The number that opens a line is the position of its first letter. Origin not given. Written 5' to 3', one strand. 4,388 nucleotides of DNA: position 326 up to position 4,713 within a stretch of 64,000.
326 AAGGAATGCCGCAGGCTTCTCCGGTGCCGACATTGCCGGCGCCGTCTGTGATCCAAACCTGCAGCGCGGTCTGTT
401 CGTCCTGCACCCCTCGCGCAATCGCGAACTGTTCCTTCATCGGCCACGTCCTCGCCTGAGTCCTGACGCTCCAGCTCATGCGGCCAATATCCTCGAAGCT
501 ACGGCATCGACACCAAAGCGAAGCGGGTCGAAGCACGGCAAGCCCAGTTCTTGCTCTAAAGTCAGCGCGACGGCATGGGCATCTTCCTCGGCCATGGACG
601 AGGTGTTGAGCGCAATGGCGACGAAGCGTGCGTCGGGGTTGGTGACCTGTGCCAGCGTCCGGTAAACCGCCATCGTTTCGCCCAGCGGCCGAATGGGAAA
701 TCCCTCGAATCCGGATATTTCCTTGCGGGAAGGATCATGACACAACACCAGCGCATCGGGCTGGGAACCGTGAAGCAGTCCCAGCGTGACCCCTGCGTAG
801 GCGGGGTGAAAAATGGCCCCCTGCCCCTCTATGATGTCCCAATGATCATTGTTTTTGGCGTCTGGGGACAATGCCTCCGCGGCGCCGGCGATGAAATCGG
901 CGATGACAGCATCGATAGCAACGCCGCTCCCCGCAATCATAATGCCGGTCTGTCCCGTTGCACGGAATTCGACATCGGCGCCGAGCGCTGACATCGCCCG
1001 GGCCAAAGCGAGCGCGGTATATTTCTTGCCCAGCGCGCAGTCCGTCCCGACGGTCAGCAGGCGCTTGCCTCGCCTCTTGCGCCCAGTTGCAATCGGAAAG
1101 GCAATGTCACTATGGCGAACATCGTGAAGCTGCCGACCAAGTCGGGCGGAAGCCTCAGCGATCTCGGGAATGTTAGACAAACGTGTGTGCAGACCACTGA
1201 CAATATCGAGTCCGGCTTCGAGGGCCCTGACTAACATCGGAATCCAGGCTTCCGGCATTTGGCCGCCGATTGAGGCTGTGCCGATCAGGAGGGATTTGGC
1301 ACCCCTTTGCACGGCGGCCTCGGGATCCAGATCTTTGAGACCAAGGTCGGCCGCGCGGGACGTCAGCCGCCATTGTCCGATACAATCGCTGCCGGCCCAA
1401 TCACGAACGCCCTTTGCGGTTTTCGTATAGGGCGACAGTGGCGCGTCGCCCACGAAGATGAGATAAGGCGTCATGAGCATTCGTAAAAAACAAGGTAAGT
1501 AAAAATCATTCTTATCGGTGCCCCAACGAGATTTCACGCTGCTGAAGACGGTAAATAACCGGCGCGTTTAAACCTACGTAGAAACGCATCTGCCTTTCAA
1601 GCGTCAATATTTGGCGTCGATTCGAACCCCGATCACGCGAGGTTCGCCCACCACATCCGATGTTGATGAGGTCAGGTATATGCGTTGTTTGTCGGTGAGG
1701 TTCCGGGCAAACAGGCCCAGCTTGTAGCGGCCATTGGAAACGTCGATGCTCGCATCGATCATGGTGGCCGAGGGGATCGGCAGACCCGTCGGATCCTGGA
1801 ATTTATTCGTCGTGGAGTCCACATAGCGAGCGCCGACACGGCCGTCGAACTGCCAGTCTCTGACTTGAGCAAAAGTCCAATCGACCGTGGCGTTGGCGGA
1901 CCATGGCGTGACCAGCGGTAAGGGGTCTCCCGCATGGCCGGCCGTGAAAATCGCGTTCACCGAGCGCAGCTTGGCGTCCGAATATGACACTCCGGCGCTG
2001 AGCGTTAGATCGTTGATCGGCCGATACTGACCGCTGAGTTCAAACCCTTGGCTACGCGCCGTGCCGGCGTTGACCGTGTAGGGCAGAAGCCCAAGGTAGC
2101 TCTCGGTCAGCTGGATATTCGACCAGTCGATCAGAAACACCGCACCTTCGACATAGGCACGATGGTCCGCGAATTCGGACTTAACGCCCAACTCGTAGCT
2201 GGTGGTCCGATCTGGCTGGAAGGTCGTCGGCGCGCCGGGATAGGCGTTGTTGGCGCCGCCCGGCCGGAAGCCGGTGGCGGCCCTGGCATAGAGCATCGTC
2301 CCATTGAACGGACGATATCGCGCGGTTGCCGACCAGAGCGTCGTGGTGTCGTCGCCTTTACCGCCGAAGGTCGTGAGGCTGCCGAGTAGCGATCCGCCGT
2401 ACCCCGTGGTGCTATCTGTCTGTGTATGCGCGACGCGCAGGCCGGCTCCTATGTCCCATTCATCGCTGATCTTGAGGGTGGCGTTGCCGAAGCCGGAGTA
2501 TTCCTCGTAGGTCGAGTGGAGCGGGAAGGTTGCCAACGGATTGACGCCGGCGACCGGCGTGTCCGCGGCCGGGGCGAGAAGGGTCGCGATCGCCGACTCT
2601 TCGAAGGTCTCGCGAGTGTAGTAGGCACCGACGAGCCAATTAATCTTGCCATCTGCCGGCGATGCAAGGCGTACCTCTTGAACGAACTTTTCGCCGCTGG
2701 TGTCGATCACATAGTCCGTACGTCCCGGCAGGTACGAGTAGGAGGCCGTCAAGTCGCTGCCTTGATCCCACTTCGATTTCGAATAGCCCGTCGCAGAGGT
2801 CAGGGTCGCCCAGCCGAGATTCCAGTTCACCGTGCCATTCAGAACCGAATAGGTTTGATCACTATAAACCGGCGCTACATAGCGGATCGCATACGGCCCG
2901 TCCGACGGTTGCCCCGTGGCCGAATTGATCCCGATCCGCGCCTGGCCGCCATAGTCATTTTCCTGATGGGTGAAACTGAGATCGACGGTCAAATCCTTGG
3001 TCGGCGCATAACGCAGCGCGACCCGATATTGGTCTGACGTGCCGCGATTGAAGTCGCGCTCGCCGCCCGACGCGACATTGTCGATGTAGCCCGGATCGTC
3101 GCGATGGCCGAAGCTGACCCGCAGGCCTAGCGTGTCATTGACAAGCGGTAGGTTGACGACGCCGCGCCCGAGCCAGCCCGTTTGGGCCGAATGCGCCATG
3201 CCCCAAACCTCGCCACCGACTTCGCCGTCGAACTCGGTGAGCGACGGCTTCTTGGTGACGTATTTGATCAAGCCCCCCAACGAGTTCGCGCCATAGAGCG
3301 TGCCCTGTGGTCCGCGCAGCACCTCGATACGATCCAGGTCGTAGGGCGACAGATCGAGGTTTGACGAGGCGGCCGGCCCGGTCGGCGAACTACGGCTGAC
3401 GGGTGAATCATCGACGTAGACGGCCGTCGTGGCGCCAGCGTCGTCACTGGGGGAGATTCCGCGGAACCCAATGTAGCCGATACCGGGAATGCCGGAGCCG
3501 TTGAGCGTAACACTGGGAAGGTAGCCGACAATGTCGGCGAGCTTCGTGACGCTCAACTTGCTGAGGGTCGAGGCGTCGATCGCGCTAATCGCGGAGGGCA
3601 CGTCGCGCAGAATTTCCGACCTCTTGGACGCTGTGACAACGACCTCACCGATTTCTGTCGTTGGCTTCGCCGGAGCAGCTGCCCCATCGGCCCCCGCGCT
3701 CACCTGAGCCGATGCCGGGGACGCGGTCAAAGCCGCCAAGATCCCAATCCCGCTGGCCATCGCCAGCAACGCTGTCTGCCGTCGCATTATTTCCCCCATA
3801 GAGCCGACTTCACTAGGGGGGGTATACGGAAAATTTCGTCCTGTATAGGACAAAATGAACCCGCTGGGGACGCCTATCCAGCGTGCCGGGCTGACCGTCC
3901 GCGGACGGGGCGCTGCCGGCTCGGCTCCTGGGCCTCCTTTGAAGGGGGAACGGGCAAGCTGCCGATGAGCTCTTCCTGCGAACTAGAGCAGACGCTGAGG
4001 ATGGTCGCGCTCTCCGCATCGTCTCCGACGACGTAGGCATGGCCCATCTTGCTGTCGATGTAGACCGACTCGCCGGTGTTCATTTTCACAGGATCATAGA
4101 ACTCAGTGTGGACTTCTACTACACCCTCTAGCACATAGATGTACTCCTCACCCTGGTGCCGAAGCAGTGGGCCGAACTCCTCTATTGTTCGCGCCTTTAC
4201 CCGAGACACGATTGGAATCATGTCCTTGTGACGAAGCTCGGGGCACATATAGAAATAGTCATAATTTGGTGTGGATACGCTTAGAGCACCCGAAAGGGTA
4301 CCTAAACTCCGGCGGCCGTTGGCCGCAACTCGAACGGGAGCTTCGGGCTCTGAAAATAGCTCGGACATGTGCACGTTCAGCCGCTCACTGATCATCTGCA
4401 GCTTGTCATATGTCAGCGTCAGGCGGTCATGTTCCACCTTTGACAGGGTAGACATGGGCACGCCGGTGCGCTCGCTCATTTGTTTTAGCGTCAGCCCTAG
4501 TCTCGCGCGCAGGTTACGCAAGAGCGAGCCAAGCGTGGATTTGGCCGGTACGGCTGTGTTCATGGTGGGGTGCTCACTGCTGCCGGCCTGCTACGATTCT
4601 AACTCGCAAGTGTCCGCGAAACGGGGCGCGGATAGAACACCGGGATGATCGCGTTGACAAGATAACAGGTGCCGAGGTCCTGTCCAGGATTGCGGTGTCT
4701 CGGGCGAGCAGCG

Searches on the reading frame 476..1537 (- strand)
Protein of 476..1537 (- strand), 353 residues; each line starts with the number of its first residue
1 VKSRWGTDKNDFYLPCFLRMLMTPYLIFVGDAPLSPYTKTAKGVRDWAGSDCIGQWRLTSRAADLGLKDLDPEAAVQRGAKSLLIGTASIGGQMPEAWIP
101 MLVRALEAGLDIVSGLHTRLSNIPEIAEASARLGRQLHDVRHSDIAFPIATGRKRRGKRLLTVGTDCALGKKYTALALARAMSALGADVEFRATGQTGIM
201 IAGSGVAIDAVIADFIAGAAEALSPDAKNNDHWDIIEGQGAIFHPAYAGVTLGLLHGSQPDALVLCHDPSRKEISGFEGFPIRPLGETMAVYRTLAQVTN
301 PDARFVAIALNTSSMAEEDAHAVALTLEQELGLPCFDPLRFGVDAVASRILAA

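Call 45: search_protein_families(library=pfam, proteins=[window:476-1537:-], max_evalue=0.0001)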
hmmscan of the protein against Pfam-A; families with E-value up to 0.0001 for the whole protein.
window:476-1537:- (353 aa): 2 families
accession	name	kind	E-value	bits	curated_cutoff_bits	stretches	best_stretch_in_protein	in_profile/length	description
PF07755.17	DUF1611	-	9.3e-78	260.7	25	1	149-346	2-200/201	Domain of unknown function (DUF1611_C) P-loop domain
PF17396.8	DUF1611_N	-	4.6e-22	78.6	22.6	1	66-142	17-94/95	Domain of unknown function (DUF1611_N) Rossmann-like domain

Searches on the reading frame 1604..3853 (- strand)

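Call 45: search_protein_families(library=pfam, proteins=[window:1604-3853:-], max_evalue=0.0001)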
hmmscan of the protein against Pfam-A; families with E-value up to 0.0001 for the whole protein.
window:1604-3853:- (749 aa): 2 families
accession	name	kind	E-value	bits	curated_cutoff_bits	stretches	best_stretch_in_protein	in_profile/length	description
PF00593.30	TonB_dep_Rec_b-barrel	-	3e-40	139.8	27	1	298-719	21-436/436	TonB dependent receptor-like, beta-barrel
PF07715.20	Plug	-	9.1e-20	71.6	23.9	1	82-194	2-106/107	TonB-dependent Receptor Plug Domain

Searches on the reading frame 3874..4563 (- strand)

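Call 45: search_protein_families(library=pfam, proteins=[window:3874-4563:-], max_evalue=0.0001)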
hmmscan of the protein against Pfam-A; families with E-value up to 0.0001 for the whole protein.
window:3874-4563:- (229 aa): 6 families
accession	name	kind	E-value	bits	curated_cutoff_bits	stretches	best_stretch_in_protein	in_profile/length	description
PF01381.28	HTH_3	-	2e-10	41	23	1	15-69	1-55/55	Helix-turn-helix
PF07883.17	Cupin_2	-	2.2e-10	40.5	27.2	1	131-191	11-69/70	Cupin domain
PF12844.13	HTH_19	-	2.1e-08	34.4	30.2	1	12-71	1-60/64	Helix-turn-helix domain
PF13560.12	HTH_31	-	2.6e-08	34.5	27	1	11-53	2-45/64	Helix-turn-helix domain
PF13443.12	HTH_26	-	4e-06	27.4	22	1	15-70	2-58/63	Cro/C1-type HTH DNA-binding domain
PF20432.4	Xre-like-HTH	-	5.1e-05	23.9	25.8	0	8-49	13-51/63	Antitoxin Xre-like helix-turn-helix domain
